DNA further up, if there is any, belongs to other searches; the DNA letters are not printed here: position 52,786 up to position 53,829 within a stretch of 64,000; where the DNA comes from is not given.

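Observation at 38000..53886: Three loci of stand-alone (TM hairpin + left-handed beta-helix) x3 modules, resembling the polymerising half of epsilon-poly-lysine synthetase without its A/T domains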

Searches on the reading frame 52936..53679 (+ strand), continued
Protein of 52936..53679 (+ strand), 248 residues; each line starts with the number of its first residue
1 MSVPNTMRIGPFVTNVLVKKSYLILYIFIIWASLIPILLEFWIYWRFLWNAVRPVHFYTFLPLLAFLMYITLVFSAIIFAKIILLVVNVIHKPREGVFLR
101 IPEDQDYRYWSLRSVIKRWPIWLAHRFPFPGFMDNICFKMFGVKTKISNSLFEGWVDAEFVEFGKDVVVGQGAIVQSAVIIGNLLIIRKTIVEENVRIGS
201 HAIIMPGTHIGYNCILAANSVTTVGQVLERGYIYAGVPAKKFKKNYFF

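Call 67: list_cluster_members(proteins=[P0292, P0296, P0311, P0342, P0344, P0352, P0362, P0370, P0375, P0388])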
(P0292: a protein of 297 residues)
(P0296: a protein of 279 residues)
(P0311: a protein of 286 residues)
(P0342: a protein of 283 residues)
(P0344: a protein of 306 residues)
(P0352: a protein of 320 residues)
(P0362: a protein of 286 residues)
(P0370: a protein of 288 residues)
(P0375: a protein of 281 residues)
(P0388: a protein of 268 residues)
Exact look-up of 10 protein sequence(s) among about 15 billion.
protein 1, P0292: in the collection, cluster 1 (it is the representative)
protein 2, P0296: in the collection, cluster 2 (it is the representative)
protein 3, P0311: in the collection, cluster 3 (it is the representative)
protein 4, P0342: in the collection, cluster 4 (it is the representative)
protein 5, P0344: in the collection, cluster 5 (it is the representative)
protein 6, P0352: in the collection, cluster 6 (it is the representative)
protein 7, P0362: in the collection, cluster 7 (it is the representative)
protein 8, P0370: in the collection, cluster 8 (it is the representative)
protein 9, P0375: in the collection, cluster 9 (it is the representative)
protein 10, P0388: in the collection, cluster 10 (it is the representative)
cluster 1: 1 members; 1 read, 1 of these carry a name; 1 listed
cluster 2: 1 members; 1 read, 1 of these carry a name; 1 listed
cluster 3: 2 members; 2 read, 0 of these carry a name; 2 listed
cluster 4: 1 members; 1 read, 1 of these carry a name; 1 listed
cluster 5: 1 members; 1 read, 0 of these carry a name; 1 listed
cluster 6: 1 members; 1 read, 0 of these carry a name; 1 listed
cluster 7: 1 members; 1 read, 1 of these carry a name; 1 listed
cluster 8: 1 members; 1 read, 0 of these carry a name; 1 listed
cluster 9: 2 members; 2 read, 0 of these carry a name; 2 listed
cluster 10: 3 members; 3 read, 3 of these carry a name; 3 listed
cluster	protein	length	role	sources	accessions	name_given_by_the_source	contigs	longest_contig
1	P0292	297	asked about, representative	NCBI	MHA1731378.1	MAG: hypothetical protein ACTSU5_05515 [Promethearchaeota archaeon]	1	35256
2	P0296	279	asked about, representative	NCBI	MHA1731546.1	MAG: hypothetical protein ACTSU5_06365 [Promethearchaeota archaeon]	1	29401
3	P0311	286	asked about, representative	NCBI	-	-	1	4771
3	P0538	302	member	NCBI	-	-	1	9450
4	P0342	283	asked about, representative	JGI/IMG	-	hypothetical protein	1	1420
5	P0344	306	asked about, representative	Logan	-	-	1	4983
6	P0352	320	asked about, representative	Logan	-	-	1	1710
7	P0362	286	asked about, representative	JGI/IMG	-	hypothetical protein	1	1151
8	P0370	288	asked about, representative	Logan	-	-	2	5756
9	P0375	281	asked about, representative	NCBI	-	-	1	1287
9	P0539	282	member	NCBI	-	-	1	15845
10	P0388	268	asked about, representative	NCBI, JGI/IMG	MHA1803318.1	MAG: hypothetical protein ACTSU4_02160 [Promethearchaeota archaeon]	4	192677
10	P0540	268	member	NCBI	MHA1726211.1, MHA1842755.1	MAG: hypothetical protein ACTSXH_15465 [Promethearchaeota archaeon]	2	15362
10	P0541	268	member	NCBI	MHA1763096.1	MAG: hypothetical protein ACTSYC_04955 [Promethearchaeota archaeon]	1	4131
